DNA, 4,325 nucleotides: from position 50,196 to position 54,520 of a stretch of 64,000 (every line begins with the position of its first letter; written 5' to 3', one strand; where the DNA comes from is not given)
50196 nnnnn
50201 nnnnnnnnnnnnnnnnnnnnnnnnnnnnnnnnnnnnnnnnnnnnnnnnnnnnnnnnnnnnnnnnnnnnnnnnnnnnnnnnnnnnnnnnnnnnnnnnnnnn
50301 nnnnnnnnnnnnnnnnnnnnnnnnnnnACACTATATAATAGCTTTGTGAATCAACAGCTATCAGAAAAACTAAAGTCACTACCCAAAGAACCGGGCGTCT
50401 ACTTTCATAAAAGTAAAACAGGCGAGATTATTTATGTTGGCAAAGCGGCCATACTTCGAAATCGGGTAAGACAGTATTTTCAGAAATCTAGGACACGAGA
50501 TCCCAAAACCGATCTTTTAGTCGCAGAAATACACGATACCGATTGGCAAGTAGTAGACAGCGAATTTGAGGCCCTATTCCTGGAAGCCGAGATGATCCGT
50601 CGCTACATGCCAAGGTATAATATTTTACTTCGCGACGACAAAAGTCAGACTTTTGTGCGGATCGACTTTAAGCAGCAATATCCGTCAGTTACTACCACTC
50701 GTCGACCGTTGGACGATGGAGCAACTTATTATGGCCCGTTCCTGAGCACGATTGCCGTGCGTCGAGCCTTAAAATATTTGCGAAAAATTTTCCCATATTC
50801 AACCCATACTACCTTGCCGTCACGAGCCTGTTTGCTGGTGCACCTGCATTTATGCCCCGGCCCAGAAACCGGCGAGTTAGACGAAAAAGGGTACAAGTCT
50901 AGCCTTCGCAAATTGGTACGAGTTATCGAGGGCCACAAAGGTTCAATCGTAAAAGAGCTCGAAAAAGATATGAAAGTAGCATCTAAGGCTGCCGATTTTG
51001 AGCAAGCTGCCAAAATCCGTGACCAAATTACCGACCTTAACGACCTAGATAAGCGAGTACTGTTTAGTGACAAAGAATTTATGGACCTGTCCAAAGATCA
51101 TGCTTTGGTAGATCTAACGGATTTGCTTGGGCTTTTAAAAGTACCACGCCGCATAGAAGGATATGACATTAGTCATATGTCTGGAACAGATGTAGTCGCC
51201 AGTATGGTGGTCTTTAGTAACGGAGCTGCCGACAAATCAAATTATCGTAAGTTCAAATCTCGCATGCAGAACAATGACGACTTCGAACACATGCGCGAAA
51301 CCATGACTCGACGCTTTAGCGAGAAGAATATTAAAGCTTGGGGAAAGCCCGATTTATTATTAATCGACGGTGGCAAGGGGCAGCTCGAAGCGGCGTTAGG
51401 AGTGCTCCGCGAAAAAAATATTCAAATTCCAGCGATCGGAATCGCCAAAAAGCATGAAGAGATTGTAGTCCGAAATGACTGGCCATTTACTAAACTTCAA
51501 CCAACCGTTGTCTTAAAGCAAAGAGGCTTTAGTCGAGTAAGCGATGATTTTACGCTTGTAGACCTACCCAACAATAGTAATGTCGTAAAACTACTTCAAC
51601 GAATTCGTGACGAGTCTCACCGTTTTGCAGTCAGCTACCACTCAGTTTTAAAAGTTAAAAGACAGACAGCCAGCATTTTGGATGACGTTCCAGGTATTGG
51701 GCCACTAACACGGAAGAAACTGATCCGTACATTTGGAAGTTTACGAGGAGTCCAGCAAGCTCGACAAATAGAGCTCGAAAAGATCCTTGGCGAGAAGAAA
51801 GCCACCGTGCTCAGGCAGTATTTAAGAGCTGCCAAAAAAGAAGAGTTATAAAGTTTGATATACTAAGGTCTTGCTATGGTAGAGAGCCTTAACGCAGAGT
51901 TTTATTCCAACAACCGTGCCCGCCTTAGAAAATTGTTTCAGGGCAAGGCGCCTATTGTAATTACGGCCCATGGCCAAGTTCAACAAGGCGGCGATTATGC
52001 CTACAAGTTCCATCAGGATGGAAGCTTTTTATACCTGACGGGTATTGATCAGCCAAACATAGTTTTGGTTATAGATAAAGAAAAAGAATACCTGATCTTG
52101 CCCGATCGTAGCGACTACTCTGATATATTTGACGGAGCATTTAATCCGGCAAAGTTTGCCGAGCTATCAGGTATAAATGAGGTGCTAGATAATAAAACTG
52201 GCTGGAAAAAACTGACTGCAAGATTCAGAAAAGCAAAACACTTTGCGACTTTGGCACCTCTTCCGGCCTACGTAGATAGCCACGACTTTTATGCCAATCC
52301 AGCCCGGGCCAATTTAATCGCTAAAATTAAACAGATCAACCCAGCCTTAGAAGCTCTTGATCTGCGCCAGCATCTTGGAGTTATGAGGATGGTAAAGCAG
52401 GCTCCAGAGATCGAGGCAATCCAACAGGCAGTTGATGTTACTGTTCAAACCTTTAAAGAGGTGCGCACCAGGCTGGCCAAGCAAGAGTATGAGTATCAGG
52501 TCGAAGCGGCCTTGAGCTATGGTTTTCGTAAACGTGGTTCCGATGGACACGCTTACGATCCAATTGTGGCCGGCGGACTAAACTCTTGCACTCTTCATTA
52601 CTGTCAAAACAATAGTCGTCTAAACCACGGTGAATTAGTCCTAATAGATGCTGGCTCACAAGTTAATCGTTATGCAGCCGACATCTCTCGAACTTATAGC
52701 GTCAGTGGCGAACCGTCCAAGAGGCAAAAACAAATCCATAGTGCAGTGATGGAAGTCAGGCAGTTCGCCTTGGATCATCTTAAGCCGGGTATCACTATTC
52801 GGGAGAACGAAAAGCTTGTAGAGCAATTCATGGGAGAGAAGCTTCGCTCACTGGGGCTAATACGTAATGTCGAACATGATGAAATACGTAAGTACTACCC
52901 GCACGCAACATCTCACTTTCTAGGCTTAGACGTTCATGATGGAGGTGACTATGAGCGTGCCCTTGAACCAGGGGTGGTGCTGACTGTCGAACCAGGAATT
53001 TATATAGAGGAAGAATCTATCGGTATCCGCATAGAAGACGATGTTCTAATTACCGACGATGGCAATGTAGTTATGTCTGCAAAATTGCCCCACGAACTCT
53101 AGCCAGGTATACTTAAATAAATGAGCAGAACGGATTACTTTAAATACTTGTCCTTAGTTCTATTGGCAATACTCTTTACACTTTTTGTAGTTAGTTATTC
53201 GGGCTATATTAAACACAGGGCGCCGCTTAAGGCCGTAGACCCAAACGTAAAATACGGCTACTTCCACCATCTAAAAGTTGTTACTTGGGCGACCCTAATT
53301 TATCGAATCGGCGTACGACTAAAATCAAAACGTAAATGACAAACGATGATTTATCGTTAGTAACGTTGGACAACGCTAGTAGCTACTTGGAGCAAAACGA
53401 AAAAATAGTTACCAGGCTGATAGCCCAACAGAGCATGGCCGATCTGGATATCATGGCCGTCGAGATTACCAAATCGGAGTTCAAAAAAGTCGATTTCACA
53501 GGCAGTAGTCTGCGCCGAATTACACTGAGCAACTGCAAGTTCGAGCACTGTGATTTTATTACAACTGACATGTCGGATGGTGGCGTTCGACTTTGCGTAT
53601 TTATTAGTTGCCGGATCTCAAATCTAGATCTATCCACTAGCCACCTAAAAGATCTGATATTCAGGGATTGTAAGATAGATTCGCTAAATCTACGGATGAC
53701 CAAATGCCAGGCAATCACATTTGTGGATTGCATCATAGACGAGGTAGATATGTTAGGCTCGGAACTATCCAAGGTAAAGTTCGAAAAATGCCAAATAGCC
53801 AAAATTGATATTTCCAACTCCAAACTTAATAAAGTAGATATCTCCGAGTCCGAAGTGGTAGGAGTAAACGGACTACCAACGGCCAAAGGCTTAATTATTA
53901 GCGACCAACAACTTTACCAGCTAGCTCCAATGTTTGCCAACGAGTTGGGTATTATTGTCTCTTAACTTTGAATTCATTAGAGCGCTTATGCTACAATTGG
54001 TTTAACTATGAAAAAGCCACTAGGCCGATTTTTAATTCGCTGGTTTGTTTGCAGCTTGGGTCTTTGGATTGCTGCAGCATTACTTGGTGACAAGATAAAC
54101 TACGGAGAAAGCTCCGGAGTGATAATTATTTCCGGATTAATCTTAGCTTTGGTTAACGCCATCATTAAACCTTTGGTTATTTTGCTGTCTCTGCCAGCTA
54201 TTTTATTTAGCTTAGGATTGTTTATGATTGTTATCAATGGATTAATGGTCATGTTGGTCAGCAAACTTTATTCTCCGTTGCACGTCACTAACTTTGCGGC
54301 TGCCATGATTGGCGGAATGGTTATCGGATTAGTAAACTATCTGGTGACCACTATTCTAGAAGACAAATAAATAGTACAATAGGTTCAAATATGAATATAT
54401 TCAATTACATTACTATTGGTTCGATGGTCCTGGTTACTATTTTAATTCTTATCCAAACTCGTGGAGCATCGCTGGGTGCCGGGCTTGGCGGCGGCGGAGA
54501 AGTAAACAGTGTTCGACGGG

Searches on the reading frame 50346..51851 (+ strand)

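Call 6: search_protein_families(library=pfam, proteins=[window:50346-51851:+], max_evalue=0.001)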
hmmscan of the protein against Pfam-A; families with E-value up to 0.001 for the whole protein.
window:50346-51851:+ (501 aa): 4 families
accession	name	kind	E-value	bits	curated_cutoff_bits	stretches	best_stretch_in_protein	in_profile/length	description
PF08459.17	UvrC_RNaseH_dom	-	6.3e-49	166.3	22.3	1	259-429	2-159/159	UvrC RNAse H endonuclease domain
PF02151.25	UVR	-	3.2e-08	33.5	21.5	1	201-231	3-33/36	UvrB/uvrC motif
PF01541.30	GIY-YIG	-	8.5e-07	29.6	22.6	1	16-92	2-78/78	GIY-YIG catalytic domain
PF14520.12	HHH_5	-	0.00046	21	27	0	444-487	3-49/57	Helix-hairpin-helix domain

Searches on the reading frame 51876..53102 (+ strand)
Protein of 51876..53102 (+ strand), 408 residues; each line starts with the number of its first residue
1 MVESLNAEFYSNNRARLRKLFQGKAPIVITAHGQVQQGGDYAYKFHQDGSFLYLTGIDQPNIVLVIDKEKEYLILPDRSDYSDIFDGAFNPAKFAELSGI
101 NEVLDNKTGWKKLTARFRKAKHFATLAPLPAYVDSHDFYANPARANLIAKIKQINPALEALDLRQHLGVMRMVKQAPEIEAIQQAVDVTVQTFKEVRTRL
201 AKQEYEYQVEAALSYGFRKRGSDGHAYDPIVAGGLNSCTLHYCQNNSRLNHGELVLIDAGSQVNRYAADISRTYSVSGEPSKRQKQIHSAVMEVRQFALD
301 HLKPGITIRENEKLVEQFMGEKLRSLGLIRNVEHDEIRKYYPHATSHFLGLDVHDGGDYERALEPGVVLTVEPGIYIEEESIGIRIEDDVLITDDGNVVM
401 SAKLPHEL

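Call 6: search_protein_families(library=pfam, proteins=[window:51876-53102:+], max_evalue=0.001)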
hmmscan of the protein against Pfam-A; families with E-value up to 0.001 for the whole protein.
window:51876-53102:+ (408 aa): 2 families
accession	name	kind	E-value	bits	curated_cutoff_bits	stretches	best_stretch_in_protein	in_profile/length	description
PF00557.29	Peptidase_M24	-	4.5e-53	180.5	23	1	180-394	1-208/208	Metallopeptidase family M24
PF05195.22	AMP_N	-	2.4e-17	63.2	24.6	1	10-118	1-115/121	Aminopeptidase P, N-terminal domain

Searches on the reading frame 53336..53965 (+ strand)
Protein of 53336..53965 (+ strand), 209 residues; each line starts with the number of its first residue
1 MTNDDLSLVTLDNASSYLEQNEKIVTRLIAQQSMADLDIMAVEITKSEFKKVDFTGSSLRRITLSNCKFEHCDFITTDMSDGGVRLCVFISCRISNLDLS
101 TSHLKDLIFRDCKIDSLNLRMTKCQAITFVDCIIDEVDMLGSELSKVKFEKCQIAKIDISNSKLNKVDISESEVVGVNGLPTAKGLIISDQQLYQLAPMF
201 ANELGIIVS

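Call 6: search_protein_families(library=pfam, proteins=[window:53336-53965:+], max_evalue=0.001)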
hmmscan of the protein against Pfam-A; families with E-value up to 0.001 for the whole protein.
window:53336-53965:+ (209 aa): 5 families
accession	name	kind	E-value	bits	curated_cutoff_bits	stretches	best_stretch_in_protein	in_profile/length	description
PF13599.13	Pentapeptide_4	-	4.8e-24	84.7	38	3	109-178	8-77/78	Pentapeptide repeat region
PF00805.28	Pentapeptide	-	1e-09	38.2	20.2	1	49-80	3-39/40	Pentapeptide repeats (8 copies)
PF23894.2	LD_SV2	-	3.4e-06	27.7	29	1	46-112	24-90/92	SV2A/B/C luminal domain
PF13576.12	Pentapeptide_3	-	4.7e-06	27.2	27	0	49-77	1-31/48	Pentapeptide repeats (9 copies)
PF13229.12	Beta_helix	-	0.00018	21.6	25.9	0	43-136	40-136/158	Right handed beta helix region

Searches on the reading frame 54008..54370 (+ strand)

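Call 6: search_protein_families(library=pfam, proteins=[window:54008-54370:+], max_evalue=0.001)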
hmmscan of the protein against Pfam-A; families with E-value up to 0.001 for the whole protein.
window:54008-54370:+ (120 aa): 1 family
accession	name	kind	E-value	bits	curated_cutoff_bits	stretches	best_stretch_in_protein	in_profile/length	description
PF04020.18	Phage_holin_4_2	-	2.8e-24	86.2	28.8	1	7-112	2-105/105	Mycobacterial 4 TMS phage holin, superfamily IV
